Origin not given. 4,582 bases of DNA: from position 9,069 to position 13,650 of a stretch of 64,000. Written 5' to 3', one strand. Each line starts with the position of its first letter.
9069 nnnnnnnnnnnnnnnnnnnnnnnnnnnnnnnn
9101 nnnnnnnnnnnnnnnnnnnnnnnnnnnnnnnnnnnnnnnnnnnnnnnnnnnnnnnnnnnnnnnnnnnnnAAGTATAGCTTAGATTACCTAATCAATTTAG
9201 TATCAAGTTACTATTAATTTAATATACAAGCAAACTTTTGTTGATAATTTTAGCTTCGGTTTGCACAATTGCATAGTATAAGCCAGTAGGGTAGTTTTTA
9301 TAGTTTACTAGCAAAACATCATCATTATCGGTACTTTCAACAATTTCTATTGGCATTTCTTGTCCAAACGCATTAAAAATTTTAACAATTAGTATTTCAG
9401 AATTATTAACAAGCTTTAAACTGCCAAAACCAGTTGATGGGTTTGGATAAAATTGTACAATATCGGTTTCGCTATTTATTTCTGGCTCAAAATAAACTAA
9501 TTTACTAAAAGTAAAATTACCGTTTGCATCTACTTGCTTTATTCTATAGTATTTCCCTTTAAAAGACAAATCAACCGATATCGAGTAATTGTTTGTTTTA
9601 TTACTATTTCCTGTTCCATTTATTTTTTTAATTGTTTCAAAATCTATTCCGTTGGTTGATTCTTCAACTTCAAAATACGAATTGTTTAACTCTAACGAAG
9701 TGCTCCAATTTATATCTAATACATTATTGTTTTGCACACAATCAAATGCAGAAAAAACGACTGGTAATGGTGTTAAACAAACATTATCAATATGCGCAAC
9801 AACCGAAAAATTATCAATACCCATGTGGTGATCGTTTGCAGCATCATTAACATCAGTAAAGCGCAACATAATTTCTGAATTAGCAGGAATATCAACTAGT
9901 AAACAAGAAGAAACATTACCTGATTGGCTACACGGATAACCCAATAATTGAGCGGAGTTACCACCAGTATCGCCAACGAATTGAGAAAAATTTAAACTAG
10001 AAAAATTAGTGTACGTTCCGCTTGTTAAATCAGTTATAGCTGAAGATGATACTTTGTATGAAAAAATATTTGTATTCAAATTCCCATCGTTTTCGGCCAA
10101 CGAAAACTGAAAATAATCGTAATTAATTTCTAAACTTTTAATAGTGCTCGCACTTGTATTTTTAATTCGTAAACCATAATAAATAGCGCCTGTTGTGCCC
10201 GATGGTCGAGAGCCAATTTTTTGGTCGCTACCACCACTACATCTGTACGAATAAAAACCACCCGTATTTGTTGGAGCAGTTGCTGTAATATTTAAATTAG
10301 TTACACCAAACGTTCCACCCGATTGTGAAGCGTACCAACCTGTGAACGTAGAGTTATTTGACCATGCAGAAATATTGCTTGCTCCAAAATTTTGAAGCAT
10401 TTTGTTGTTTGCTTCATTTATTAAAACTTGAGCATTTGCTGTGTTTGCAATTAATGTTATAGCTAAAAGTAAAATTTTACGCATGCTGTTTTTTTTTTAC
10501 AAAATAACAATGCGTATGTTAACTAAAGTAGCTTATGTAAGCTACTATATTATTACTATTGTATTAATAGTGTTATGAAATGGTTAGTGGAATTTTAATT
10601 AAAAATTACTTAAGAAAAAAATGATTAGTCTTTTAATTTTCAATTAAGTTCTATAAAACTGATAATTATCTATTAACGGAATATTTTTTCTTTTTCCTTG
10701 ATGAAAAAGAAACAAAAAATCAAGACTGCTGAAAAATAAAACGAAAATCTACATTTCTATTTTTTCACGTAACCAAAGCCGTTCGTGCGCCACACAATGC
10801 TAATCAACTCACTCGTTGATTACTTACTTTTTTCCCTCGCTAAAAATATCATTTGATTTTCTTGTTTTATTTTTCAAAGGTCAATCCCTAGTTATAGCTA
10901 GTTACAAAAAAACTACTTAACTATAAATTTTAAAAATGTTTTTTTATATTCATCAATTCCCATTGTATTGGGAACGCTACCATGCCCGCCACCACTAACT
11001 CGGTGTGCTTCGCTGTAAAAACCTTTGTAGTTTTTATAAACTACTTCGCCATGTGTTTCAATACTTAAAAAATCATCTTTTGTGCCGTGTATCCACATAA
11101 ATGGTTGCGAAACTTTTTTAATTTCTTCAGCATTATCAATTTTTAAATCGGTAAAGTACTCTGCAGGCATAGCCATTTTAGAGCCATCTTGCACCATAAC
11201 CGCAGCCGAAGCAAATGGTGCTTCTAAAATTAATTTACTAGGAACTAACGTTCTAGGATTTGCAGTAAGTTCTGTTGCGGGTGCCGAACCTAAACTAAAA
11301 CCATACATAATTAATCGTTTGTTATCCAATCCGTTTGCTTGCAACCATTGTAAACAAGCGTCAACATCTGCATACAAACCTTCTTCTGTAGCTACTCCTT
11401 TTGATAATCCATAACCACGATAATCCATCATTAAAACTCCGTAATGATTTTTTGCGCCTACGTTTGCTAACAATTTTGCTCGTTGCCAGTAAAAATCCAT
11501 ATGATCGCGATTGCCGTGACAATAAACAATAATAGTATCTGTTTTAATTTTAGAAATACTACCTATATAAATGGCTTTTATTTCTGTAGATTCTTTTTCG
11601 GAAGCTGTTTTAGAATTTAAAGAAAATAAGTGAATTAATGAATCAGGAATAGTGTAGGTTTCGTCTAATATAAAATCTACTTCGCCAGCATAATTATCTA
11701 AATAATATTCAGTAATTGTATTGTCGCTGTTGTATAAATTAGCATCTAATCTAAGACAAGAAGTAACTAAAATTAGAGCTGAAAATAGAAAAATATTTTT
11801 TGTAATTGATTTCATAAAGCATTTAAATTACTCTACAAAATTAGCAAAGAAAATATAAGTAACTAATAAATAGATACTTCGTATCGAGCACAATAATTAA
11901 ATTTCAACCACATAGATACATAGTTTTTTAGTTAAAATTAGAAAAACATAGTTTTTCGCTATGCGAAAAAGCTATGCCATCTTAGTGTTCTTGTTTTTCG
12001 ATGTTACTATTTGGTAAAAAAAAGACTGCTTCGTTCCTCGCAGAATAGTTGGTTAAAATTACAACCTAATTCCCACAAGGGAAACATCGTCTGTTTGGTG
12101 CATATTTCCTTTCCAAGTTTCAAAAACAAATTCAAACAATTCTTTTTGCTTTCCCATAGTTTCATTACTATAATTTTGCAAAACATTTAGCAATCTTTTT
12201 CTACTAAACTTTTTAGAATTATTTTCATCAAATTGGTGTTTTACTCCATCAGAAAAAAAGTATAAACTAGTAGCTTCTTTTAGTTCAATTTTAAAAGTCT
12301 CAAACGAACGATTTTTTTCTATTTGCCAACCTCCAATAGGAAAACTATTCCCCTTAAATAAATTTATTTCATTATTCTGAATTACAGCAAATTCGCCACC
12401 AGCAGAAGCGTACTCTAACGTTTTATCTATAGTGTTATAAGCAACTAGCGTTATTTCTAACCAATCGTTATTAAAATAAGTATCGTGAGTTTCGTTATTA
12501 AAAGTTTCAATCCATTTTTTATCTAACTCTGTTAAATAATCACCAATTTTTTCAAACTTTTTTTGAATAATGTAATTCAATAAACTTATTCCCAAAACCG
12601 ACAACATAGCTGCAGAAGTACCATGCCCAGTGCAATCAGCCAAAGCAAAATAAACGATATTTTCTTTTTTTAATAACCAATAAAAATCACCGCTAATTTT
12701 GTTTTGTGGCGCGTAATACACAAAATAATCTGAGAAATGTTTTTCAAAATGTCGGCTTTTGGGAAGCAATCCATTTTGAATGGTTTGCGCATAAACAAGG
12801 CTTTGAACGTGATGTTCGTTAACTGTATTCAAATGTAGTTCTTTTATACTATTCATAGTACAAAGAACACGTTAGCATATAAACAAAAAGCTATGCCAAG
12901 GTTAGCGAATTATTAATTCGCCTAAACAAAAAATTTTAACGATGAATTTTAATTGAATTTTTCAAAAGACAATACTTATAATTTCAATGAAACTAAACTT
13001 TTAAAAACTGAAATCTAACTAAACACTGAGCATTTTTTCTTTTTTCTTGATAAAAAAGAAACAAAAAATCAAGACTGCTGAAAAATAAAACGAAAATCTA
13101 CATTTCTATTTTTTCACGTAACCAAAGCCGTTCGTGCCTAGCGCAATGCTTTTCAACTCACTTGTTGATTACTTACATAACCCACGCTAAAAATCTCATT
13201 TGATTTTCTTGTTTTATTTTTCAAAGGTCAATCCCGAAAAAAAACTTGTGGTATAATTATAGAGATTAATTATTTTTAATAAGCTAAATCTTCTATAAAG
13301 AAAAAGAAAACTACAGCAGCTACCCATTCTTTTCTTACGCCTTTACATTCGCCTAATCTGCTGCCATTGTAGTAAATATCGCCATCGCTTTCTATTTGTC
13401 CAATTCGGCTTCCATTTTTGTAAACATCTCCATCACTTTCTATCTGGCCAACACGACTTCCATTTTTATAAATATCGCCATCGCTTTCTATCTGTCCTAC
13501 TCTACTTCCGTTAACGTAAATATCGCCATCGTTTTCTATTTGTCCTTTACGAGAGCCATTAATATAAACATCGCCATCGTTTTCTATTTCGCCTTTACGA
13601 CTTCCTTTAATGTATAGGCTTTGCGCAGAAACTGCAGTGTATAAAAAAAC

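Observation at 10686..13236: ~204-bp intergenic element present twice, bracketing the hydrolase-phosphatase gene pair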

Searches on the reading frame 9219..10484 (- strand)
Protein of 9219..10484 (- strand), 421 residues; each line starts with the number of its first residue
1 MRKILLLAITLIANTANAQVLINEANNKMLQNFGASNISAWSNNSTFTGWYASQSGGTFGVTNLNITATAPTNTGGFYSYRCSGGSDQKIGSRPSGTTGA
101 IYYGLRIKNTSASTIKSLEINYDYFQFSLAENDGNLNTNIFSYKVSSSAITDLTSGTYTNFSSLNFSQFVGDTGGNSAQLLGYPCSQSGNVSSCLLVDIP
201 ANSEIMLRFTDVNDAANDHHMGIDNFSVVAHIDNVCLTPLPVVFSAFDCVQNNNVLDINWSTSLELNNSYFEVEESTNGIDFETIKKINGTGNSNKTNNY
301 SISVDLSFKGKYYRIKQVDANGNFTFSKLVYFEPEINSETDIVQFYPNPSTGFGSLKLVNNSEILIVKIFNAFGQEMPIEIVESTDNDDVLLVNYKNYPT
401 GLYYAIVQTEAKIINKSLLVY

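Call 12: search_protein_families(library=pfam, proteins=[window:9219-10484:-])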
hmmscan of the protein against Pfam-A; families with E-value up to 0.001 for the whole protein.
window:9219-10484:- (421 aa): 1 family
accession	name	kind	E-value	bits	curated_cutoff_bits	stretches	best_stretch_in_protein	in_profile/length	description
PF18962.6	Por_Secre_tail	-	1.6e-05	25.5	27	1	346-416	2-71/75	Secretion system C-terminal sorting domain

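Call 47: find_encoding_contigs(protein=window:9219-10484:-, flank=10000, max_places=10)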
Protein window:9219-10484:- (421 aa): 1 contig read that carries it; 1 place shown.
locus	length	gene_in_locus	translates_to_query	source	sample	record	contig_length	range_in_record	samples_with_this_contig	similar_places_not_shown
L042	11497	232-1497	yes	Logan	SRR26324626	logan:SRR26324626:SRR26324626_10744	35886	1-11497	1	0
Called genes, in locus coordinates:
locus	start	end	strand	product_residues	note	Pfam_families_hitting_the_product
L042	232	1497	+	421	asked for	PF18962:Por_Secre_tail (weak)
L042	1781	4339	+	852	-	PF18962:Por_Secre_tail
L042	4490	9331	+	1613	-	PF18962:Por_Secre_tail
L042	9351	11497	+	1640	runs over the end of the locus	PF22544:HYDIN_VesB_CFA65-like_Ig (weak), PF22544:HYDIN_VesB_CFA65-like_Ig (weak), PF07610:DUF1573 (weak), PF22544:HYDIN_VesB_CFA65-like_Ig, PF07610:DUF1573, PF22544:HYDIN_VesB_CFA65-like_Ig, PF22544:HYDIN_VesB_CFA65-like_Ig, PF18962:Por_Secre_tail, +15 more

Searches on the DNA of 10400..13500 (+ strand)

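Call 5: search_rna_families(source=window, start=10400, end=13500, threshold=evalue, max_evalue=10, show_alignments=3)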
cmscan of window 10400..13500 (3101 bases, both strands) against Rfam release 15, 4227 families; matches with E-value up to 10: 8.
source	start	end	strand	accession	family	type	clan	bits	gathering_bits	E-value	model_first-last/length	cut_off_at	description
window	10478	10518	+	RF03474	mir-4766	Gene; miRNA;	-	23.9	72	0.16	1-56/56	no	mir-4766 microRNA precursor family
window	12656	12812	+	RF01437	S_pombe_snR10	Gene; snRNA; snoRNA; HACA-box;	CL00031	22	50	5.8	1-167/167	no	small nucleolar RNA snR10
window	10527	10594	+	RF03127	L13-Bacteroidia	Cis-reg; leader;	-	21.7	38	0.086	1-73/73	no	L13-Bacteroidia ribosomal protein leader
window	12034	12080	-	RF03602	mir-8250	Gene; miRNA;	-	20.4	80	1.7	1-60/60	no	mir-8250 microRNA precursor family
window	12293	12385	-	RF01216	snR87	Gene; snRNA; snoRNA; CD-box;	CL00046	18.7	37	8.9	1-109/109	no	Small nucleolar RNA snR87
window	11699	11792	+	RF00789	mir-286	Gene; miRNA;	-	17.5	54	8.9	1-101/101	no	mir-286 microRNA precursor family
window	11956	11970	-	RF02939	COG2908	Cis-reg;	-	14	58.7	7.2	26-40/45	no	COG2908 RNA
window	11403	11567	-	RF00117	C0719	Gene; sRNA;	-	12.5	50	6.5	1-222/222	no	C0719 RNA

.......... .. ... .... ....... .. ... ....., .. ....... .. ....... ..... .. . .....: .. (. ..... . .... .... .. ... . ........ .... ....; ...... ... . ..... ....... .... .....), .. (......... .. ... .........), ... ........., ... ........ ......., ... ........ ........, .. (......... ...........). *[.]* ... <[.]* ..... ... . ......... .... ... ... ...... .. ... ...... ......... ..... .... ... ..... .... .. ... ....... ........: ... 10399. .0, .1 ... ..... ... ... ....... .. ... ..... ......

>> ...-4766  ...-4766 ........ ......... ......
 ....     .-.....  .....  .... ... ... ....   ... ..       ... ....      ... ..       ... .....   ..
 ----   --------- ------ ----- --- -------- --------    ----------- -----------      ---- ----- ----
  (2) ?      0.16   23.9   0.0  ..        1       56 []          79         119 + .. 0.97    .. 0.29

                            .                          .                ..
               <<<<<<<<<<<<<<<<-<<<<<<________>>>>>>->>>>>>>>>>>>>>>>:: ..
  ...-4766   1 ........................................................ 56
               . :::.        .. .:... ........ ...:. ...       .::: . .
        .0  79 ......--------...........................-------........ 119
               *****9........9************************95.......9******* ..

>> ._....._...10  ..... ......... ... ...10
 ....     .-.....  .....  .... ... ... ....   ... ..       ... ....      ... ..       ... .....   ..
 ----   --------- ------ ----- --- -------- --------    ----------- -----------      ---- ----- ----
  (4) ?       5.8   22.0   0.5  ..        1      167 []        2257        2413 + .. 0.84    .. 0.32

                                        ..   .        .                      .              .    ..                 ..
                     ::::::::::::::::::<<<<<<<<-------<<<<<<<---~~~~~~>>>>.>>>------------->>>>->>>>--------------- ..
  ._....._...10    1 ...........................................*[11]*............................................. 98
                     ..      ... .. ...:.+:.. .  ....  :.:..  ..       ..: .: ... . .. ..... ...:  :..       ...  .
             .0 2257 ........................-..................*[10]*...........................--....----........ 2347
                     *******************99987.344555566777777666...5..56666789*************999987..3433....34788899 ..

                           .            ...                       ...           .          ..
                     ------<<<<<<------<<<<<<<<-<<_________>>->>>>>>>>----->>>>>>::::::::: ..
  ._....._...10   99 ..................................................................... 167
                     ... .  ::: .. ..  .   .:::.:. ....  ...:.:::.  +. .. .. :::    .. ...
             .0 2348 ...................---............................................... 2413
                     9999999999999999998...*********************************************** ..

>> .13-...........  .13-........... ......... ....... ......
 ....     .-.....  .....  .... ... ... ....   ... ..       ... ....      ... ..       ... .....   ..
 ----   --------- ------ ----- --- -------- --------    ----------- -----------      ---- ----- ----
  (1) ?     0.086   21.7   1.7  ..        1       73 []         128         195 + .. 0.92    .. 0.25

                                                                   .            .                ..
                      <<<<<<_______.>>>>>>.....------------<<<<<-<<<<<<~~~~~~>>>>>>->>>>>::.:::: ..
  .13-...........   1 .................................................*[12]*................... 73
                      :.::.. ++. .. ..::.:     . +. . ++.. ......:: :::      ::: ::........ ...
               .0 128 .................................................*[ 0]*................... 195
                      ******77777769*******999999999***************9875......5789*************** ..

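Call 14: search_dna_similar(query=window:10640-10900:+, collection=plasmids, mode=distant, max_evalue=0.01)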
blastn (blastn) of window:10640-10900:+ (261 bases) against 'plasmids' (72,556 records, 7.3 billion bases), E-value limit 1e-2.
No match.

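Call 15: search_dna_similar(query=window:10640-10900:+, collection=phages, mode=distant, max_evalue=0.01)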
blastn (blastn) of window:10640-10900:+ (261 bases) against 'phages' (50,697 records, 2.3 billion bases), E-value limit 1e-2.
No match.

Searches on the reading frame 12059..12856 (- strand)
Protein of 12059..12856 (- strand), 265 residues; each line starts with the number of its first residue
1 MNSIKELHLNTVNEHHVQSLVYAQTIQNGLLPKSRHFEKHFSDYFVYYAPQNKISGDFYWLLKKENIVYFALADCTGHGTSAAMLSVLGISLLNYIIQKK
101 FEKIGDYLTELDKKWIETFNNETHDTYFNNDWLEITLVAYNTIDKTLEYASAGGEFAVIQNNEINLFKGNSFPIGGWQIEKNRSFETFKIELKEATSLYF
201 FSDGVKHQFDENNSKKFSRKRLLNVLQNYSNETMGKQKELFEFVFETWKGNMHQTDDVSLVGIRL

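Call 12: search_protein_families(library=pfam, proteins=[window:12059-12856:-])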
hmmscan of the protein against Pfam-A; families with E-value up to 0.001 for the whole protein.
window:12059-12856:- (265 aa): 1 family
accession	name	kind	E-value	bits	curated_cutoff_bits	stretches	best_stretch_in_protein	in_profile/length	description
PF07228.17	SpoIIE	-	3.5e-20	73.2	25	1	68-264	5-190/192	Stage II sporulation protein E (SpoIIE)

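Call 13: find_encoding_contigs(protein=window:12059-12856:-, flank=10000, max_places=10)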
Protein window:12059-12856:- (265 aa): 1 contig read that carries it; 1 place shown.
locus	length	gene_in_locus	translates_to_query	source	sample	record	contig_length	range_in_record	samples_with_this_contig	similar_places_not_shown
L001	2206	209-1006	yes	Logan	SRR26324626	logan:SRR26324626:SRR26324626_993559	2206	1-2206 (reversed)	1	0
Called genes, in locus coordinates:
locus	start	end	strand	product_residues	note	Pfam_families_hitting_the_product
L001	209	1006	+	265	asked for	PF07228:SpoIIE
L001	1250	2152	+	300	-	PF02129:Peptidase_S15 (faint), PF05677:DUF818 (weak), PF00561:Abhydrolase_1, PF12146:Hydrolase_4, PF12697:Abhydrolase_6 (weak)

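Call 17: find_homologous_proteins(query=window:12059-12856:-, max_evalue=1e-20)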
Query window:12059-12856:- (265 aa): 294 proteins with E <= 1e-20 among 602 candidates; the best 120 are listed.
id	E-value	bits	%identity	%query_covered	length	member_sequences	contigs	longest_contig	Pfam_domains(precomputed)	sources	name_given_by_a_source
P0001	6.5e-165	565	94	100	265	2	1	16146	PF07228.18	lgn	-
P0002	3.9e-122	425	71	94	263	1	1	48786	PF07228.18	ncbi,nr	ncbi:MAG: SpoIIE family protein phosphatase [Burkholderiales bacterium]|nr:SpoIIE family protein pho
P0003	9.8e-121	420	70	97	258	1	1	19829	PF07228.18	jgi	-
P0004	3.6e-119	415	69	97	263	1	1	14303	PF07228.18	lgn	-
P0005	9.8e-119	413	68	96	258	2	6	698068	PF07228.18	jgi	-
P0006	1.6e-118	413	69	94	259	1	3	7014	PF07228.18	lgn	-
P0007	1.7e-118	413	69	97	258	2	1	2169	PF07228.18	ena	-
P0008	4.6e-118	411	68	97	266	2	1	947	PF07228.18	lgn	-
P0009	5.6e-118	411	69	94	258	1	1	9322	PF07228.18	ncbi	-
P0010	5.7e-118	411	71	93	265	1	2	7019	PF07228.18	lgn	-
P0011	9.6e-118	410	67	97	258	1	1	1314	PF07228.18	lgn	-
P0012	1.4e-117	410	69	98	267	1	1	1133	PF07228.18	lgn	-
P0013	1.6e-117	410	67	97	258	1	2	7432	PF07228.18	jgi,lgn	-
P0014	1.8e-117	409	68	97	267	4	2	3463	PF07228.18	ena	-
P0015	3.0e-117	409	69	97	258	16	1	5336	PF07228.18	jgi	jgi:serine phosphatase RsbU (regulator of sigma subunit)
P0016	3.2e-117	408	71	93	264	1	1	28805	PF07228.18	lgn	-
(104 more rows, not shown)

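Call 18: find_encoding_contigs(protein=P0001, flank=10000, max_places=4)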
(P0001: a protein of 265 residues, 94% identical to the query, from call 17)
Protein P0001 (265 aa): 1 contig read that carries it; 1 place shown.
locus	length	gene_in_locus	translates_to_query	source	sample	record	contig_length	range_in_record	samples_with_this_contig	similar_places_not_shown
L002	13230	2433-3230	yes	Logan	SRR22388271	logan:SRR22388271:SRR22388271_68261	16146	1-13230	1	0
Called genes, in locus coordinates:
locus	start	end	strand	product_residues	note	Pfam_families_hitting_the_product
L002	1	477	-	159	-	?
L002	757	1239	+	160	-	PF00293:NUDIX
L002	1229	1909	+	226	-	-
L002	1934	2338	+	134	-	-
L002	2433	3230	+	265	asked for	PF07228:SpoIIE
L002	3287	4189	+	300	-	PF00326:Peptidase_S9 (faint), PF00561:Abhydrolase_1, PF12146:Hydrolase_4, PF12697:Abhydrolase_6 (weak)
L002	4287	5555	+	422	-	PF18962:Por_Secre_tail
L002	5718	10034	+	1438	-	PF18962:Por_Secre_tail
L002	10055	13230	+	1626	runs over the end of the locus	PF22544:HYDIN_VesB_CFA65-like_Ig (weak), PF22544:HYDIN_VesB_CFA65-like_Ig, PF07610:DUF1573, PF22544:HYDIN_VesB_CFA65-like_Ig, PF07610:DUF1573, PF22544:HYDIN_VesB_CFA65-like_Ig, PF22544:HYDIN_VesB_CFA65-like_Ig, PF18962:Por_Secre_tail, +19 more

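Call 19: find_encoding_contigs(protein=P0002, flank=6000, max_places=2)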
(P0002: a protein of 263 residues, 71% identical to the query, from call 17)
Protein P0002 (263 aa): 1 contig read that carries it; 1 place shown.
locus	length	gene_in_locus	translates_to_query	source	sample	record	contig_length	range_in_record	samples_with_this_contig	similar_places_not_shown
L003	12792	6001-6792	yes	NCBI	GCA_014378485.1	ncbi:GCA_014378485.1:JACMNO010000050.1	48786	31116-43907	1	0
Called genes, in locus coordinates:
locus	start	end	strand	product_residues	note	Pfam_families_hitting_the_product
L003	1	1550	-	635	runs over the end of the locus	PF00270:DEAD, PF00271:Helicase_C, PF16124:RecQ_Zn_bind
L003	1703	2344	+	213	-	PF02698:DUF218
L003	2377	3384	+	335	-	PF03190:Thioredox_DsbH, PF00085:Thioredoxin (faint), PF13899:Thioredoxin_7 (weak), PF13098:Thioredoxin_2 (weak)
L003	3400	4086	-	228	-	PF00072:Response_reg, PF00486:Trans_reg_C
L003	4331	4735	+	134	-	-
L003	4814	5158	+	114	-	PF13715:CarbopepD_reg_2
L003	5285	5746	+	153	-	-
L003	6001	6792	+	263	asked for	PF07228:SpoIIE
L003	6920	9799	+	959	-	PF13620:CarboxypepD_reg, PF13715:CarbopepD_reg_2, PF07715:Plug, PF14905:OMP_b-brl_3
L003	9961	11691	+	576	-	PF28492:Beta_helix_4, PF18962:Por_Secre_tail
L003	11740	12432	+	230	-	PF00072:Response_reg, PF00486:Trans_reg_C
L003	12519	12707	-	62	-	-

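Call 53: find_encoding_contigs(protein=P0016, flank=5000, max_places=2)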
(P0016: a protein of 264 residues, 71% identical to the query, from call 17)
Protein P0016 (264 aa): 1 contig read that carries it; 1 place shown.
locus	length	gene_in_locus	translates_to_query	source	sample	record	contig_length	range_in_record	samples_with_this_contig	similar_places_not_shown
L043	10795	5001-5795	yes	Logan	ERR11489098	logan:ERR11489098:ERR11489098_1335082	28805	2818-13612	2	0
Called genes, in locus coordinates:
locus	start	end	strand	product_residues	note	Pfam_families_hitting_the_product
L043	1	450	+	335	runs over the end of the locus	PF03190:Thioredox_DsbH, PF00085:Thioredoxin (faint), PF13098:Thioredoxin_2, PF13899:Thioredoxin_7 (weak), PF03190:Thioredox_DsbH (weak), PF13098:Thioredoxin_2 (weak)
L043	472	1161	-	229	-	PF00072:Response_reg, PF00486:Trans_reg_C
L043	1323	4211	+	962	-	PF13620:CarboxypepD_reg, PF13715:CarbopepD_reg_2, PF07715:Plug, PF00593:TonB_dep_Rec_b-barrel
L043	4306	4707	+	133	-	-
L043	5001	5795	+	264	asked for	PF07228:SpoIIE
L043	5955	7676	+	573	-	PF28492:Beta_helix_4, PF18962:Por_Secre_tail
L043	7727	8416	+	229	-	PF00072:Response_reg, PF00486:Trans_reg_C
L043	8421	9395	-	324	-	PF02588:YitT_membrane, PF10035:DUF2179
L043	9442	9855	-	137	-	PF25056:DUF7793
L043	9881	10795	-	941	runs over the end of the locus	PF05170:AsmA, PF05359:DUF748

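Call 54: find_encoding_contigs(protein=P0003, flank=5000, max_places=2)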
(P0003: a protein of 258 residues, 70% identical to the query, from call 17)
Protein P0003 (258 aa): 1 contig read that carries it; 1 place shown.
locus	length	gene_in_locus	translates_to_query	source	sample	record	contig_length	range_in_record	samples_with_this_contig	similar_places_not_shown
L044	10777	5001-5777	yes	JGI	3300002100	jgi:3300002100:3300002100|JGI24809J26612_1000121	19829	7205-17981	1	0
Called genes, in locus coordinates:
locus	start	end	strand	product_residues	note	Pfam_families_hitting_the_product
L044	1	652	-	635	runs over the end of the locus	PF00270:DEAD, PF00271:Helicase_C, PF16124:RecQ_Zn_bind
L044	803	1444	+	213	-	PF02698:DUF218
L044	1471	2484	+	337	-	PF03190:Thioredox_DsbH, PF00085:Thioredoxin (faint), PF13899:Thioredoxin_7 (weak), PF13098:Thioredoxin_2 (weak)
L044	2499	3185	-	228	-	PF00072:Response_reg, PF00486:Trans_reg_C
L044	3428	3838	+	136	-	-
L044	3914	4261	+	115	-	PF13715:CarbopepD_reg_2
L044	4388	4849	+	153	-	-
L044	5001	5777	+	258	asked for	PF07228:SpoIIE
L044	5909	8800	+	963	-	PF13620:CarboxypepD_reg, PF13715:CarbopepD_reg_2, PF07715:Plug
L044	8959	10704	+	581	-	PF28492:Beta_helix_4, PF18962:Por_Secre_tail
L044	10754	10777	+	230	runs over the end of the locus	PF00072:Response_reg, PF00486:Trans_reg_C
